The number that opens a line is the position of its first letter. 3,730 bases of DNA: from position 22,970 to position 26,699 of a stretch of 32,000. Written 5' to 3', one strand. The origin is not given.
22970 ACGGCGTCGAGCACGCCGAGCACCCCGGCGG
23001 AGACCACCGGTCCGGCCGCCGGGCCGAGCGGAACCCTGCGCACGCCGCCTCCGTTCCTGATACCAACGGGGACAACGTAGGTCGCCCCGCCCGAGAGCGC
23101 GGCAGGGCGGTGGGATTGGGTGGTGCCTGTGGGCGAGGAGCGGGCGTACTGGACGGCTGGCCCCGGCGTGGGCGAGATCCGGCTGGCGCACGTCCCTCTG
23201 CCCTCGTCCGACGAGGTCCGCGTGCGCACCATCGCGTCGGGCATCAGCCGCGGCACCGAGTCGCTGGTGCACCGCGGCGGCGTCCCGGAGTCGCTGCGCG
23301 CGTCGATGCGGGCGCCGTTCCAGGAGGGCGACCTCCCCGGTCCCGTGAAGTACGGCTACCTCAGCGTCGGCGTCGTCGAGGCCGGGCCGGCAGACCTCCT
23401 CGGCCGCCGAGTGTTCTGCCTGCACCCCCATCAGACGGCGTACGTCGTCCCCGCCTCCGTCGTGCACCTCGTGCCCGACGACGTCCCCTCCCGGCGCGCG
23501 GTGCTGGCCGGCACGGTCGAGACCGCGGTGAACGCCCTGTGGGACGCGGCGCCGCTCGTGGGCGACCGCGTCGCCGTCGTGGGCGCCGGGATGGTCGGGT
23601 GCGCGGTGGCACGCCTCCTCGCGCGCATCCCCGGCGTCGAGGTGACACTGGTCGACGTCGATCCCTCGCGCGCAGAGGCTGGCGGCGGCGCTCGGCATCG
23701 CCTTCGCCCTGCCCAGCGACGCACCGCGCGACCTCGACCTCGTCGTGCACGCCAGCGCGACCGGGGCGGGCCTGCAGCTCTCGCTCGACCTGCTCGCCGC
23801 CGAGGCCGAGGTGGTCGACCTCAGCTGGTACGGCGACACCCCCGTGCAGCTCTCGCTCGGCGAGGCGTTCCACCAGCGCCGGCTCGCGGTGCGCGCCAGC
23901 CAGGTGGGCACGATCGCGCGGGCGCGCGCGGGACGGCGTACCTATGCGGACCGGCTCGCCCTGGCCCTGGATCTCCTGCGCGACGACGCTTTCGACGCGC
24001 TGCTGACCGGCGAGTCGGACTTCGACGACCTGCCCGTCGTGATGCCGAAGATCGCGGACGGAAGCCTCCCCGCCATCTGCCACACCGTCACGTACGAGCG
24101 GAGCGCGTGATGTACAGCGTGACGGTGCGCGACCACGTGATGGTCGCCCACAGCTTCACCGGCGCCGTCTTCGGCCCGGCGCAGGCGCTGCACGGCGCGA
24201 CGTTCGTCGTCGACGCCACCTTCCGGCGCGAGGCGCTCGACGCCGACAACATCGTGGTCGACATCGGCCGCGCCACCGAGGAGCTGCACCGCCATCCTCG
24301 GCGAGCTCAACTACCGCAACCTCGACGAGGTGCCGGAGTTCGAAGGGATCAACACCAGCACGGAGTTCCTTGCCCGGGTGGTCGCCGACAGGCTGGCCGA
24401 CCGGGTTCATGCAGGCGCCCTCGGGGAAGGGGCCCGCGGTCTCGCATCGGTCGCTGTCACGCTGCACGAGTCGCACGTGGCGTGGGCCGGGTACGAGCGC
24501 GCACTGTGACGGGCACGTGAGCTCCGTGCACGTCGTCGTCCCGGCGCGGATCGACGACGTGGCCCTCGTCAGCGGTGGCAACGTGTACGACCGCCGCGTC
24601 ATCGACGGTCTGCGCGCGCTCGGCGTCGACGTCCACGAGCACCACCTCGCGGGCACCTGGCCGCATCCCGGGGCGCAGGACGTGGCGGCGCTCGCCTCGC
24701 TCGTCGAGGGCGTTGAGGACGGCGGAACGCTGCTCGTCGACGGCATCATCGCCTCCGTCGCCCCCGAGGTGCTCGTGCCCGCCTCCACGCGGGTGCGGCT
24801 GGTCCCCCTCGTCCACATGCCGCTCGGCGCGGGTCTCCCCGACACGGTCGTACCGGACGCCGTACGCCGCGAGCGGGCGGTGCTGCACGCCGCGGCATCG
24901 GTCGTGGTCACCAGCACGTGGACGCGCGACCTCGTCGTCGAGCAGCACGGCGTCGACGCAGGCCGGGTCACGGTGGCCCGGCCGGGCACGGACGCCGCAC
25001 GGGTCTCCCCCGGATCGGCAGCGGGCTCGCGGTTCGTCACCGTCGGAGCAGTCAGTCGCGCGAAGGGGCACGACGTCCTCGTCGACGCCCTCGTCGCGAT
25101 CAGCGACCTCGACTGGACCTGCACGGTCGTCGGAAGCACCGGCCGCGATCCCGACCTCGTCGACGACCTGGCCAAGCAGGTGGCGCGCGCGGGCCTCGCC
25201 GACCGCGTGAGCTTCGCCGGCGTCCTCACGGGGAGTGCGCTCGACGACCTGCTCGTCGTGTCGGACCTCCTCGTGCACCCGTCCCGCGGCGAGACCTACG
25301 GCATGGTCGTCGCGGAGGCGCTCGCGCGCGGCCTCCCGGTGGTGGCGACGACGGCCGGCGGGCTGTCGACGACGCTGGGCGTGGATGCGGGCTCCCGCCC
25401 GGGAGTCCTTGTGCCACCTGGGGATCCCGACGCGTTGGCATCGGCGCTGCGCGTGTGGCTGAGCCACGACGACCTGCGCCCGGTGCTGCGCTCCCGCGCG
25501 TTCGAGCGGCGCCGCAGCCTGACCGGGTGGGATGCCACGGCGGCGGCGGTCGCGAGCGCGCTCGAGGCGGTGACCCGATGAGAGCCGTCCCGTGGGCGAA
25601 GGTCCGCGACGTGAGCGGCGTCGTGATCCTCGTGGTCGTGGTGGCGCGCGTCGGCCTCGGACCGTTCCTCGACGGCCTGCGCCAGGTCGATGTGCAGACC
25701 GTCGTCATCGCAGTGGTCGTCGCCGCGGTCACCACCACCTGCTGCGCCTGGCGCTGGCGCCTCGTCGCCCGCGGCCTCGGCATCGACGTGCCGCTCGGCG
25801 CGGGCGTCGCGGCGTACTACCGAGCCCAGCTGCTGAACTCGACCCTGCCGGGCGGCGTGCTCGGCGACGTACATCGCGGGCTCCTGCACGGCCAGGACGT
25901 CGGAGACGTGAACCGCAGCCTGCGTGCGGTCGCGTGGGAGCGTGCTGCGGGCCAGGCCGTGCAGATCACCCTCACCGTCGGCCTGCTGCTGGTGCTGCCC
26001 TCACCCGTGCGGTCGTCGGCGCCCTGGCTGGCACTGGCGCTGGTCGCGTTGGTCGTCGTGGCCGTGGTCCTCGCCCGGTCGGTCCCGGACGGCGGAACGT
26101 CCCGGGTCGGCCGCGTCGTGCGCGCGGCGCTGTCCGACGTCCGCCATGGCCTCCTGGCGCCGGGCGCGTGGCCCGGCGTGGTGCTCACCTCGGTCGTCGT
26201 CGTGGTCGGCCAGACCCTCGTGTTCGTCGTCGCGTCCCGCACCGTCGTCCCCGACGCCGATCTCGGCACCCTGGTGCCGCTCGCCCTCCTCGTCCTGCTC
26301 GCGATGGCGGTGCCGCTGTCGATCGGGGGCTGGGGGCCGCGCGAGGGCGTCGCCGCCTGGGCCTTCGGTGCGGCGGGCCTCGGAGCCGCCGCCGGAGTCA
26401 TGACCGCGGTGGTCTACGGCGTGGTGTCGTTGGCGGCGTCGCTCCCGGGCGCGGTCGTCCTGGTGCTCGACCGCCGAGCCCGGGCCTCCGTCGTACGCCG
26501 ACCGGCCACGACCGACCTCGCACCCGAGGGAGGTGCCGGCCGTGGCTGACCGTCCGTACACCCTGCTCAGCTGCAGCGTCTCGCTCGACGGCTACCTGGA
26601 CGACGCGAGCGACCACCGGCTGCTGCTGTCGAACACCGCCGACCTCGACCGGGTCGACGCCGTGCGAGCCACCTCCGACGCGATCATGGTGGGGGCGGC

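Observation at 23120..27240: Tightly coupled five-gene operon (MDR dehydrogenase, Zn-less PTPS homologue, GT4, flippase-like membrane protein, RibD-C reductase): an unassigned GTP-derived pterin/pyrimidine-glycoside pathway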

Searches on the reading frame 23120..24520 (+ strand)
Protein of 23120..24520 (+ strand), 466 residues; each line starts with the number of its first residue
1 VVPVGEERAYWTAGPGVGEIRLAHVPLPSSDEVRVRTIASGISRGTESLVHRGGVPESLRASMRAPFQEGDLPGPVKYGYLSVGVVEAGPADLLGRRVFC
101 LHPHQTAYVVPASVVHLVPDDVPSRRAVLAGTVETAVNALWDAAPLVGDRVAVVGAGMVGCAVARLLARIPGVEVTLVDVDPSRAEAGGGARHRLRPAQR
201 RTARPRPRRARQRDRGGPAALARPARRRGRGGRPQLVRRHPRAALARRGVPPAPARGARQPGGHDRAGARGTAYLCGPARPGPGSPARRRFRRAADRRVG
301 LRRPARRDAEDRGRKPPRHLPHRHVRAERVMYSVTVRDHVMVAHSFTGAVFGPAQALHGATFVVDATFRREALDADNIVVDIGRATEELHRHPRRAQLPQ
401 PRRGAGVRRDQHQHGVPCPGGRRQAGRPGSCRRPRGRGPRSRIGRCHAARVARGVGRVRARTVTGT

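Call 44: find_encoding_contigs(protein=window:23120-24520:+, flank=10000, max_places=4)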
Protein window:23120-24520:+ (466 aa): no gene with exactly this product is on record in the collection.

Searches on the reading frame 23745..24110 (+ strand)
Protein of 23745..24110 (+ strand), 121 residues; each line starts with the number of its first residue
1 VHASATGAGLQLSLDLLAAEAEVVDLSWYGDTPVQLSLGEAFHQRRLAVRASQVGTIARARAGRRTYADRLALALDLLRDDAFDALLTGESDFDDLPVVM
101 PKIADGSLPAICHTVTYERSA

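Call 66: find_encoding_contigs(protein=window:23745-24110:+, flank=3000, max_places=5)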
Protein window:23745-24110:+ (121 aa): no gene with exactly this product is on record in the collection.

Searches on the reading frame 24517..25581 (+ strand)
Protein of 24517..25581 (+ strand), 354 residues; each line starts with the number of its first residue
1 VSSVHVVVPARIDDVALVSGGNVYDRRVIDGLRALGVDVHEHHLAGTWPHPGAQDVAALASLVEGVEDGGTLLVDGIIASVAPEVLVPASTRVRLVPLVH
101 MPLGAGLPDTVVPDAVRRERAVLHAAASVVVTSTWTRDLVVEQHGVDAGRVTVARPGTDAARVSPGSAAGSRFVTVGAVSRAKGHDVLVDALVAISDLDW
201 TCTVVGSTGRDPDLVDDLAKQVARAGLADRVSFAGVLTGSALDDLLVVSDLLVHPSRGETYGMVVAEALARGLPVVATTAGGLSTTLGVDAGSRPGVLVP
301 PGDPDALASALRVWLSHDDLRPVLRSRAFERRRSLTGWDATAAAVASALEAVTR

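Call 8: search_protein_families(library=pfam, proteins=[window:24517-25578:+], max_evalue=0.01)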
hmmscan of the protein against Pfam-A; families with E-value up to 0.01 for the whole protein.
seq(354 aa): 5 families
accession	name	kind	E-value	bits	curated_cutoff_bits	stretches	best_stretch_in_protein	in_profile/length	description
PF13692.12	Glyco_trans_1_4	-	5.6e-27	95.2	27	1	172-315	3-140/142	Glycosyl transferases group 1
PF00534.26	Glycos_transf_1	-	3.8e-25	88.8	26.4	1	173-329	18-170/172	Glycosyl transferases group 1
PF20706.3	GT4-conflict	-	6.7e-10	38.9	26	1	118-304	139-340/385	Family 4 Glycosyltransferase in conflict systems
PF13439.12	Glyco_transf_4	-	0.00018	22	28.5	1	116-162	124-170/170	Glycosyltransferase Family 4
PF13524.12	Glyco_trans_1_2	-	0.0087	16.5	25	0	221-338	27-133/144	Glycosyl transferase-like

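Call 9: search_protein_families(library=ncbifam, proteins=[window:24517-25578:+], max_evalue=0.01)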
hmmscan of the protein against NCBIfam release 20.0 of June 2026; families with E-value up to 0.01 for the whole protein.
seq(354 aa): 32 families (the best 25 are shown)
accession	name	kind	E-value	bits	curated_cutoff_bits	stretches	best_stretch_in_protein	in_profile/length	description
TIGR03449.1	mycothiol_MshA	equivalog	1.1e-22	80.5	462.5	1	118-351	157-402/406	D-inositol-3-phosphate glycosyltransferase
NF041876.1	EPS_EpsE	equivalog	5.6e-22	78.5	400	1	124-328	173-372/389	exopolysaccharide biosynthesis GT4 family glycosyltransferase EpsE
TIGR03088.1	stp2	hypoth_equivalog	1.2e-16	60.8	409.05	1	145-321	168-342/374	TIGR03088 family PEP-CTERM/XrtA system glycosyltransferase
TIGR04047.1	MSMEG_0565_glyc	hypoth_equivalog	5e-15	55.5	259.85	1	118-345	132-367/373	MSMEG_0565 family glycosyltransferase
NF038295.1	EPS_HpsP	equivalog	2.7e-14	53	550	1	175-345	212-380/388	hormogonium polysaccharide biosynthesis glycosyltransferase HpsP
NF053787.1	GlcN_PG_synth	equivalog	6.4e-14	51.6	480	1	237-352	250-359/361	N-acetylglucosaminyl phosphatidylglycerol synthase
TIGR03999.1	thiol_BshA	equivalog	1.3e-12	47.4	273.7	1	211-330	238-351/375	N-acetyl-alpha-D-glucosaminyl L-malate synthase BshA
NF046085.1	XrtY_assoc_Gly1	equivalog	3.2e-12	46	400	1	177-285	216-321/387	XrtY-associated glycosyltransferase XYAG1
NF041010.1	glycosy_Agl16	equivalog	7e-12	44.9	575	1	119-288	127-294/352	glycosylation protein Agl16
TIGR02149.1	glgA_Coryne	subfamily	1.6e-11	43.9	302.4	1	121-342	141-380/391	glycogen synthase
NF038255.1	exopoly_VpsD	equivalog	5.7e-11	41.9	300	1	172-283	205-317/381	VpsD family glycosyltransferase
TIGR04063.1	stp3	hypoth_equivalog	1.2e-10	40.8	442.05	1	135-347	178-390/397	TIGR04063 family PEP-CTERM/XrtA system glycosyltransferase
NF047684.1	TeichurnBiosyTuaC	equivalog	2.7e-10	39.7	550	1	174-316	223-353/391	teichuronic acid biosynthesis protein TuaC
TIGR04348.1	TIGR04348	equivalog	3.3e-08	32.9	300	1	123-335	93-295/310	selenoneine biosynthesis selenosugar synthase SenB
TIGR04157.1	glyco_rSAM_CFB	subfamily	5.1e-08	32.3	400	1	117-285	161-337/406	TIGR04157 family glycosyltransferase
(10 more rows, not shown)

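Call 15: find_encoding_contigs(protein=window:24517-25581:+, flank=10000, max_places=6)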
Protein window:24517-25581:+ (354 aa): no gene with exactly this product is on record in the collection.

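Call 80: find_homologous_proteins(query=window:24526-25581:+, max_evalue=1e-20)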
Query window:24526-25581:+ (351 aa): 6027 proteins with E <= 1e-20 among 8000 candidates; the best 120 are listed.
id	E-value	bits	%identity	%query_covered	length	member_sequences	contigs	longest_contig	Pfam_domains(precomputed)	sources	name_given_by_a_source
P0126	1.2e-197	674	91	100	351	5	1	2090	PF00534.27,PF20706.4,PF13692.13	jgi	jgi:glycosyltransferase involved in cell wall biosynthesis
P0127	1.2e-177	608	84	100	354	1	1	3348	PF00534.27,PF20706.4,PF13692.13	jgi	jgi:glycosyltransferase involved in cell wall biosynthesis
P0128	3.1e-177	607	83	100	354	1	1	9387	PF00534.27,PF13524.13,PF20706.4,PF13692.13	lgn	-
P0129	1.1e-137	477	90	72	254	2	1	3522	PF00534.27,PF20706.4,PF13692.13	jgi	jgi:glycosyltransferase involved in cell wall biosynthesis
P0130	2.1e-119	417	61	99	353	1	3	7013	PF00534.27,PF20706.4,PF13692.13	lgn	-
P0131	9.6e-113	395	60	99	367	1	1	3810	PF00534.27,PF13439.13,PF20706.4,PF13692.13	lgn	-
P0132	9.7e-107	375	57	99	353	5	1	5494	PF00534.27,PF13524.13,PF13439.13,PF20706.4,PF13692.13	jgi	jgi:glycosyltransferase involved in cell wall biosynthesis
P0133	1.9e-103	365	55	99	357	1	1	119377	PF00534.27,PF13579.13,PF13439.13,PF20706.4,PF13692.13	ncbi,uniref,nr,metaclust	ncbi:glycosyl transferase [Intrasporangium oryzae NRRL B-24470]|uniref:Glycosyl transferase n=1 Tax=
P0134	1.8e-102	361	55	100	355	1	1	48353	PF00534.27,PF20706.4,PF13692.13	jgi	jgi:glycosyltransferase involved in cell wall biosynthesis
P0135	1.4e-101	358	54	99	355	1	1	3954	PF00534.27,PF20706.4,PF13692.13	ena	-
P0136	1.6e-101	358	56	99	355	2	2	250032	PF00534.27,PF13439.13,PF20706.4,PF13692.13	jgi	jgi:glycosyltransferase involved in cell wall biosynthesis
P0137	4.5e-101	357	54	99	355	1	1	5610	PF00534.27,PF13439.13,PF20706.4,PF13692.13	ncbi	-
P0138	6.8e-101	356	56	99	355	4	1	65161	PF00534.27,PF13439.13,PF20706.4,PF13692.13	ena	-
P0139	7.2e-101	356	54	100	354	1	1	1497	PF00534.27,PF13579.13,PF13439.13,PF20706.4,PF13692.13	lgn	-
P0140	7.8e-101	356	56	100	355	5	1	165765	PF00534.27,PF13439.13,PF20706.4,PF13692.13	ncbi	ncbi:MAG TPA: glycosyltransferase family 4 protein [Solirubrobacteraceae bacterium]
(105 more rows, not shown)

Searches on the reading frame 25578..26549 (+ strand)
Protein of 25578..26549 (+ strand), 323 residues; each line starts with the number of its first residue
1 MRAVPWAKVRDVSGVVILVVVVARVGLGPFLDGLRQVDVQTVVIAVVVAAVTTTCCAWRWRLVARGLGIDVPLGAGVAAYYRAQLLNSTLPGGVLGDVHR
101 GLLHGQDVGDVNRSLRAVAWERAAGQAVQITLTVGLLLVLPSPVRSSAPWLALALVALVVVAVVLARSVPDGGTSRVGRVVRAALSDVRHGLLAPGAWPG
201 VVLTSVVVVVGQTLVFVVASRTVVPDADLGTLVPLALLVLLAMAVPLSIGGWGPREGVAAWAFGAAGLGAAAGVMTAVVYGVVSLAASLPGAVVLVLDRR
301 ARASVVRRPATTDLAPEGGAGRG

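Call 8: search_protein_families(library=pfam, proteins=[window:25578-26546:+], max_evalue=0.01)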
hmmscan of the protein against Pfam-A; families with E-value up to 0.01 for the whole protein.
seq(323 aa): 1 family
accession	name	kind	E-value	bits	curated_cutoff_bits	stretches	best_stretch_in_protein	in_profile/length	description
PF03706.18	LPG_synthase_TM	-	9.9e-31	107.8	33.4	1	15-289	9-300/302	Lysylphosphatidylglycerol synthase TM region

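Call 9: search_protein_families(library=ncbifam, proteins=[window:25578-26546:+], max_evalue=0.01)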
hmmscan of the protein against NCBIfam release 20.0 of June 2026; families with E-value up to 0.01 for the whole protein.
seq(323 aa): 1 family
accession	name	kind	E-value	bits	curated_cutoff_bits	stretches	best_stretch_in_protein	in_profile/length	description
TIGR00374.1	TIGR00374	subfamily_domain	9.1e-08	31.9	43.2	1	14-163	4-153/323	flippase-like domain-containing protein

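Call 16: find_encoding_contigs(protein=window:25578-26549:+, flank=10000, max_places=6)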
Protein window:25578-26549:+ (323 aa): 1 contig read that carries it; 1 place shown.
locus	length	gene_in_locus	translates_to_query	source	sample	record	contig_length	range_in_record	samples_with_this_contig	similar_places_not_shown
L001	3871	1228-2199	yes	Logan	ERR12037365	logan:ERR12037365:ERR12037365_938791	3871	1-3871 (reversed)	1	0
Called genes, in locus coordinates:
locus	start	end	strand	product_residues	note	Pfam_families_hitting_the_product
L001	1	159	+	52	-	?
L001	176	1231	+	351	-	PF20706:GT4-conflict, PF00534:Glycos_transf_1, PF13692:Glyco_trans_1_4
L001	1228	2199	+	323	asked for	PF03706:LPG_synthase_TM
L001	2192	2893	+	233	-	PF01872:RibD_C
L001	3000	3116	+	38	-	-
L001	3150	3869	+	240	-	?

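Call 45: list_cluster_members(proteins=[window:25578-26549:+])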
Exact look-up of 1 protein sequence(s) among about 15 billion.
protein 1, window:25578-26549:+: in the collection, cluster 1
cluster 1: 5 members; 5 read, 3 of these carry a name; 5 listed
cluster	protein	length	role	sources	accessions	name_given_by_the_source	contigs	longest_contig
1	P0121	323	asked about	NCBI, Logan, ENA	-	-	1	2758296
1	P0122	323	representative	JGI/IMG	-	glycosyltransferase 2 family protein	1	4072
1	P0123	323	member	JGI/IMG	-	uncharacterized membrane protein YbhN (UPF0104 family)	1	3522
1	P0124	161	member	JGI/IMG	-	hypothetical protein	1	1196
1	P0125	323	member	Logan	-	-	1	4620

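Call 58: search_solved_structures(query=window:25578-26546:+, max_evalue=1)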
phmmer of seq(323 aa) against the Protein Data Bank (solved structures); distinct sequences matched with E-value up to 1: 0.
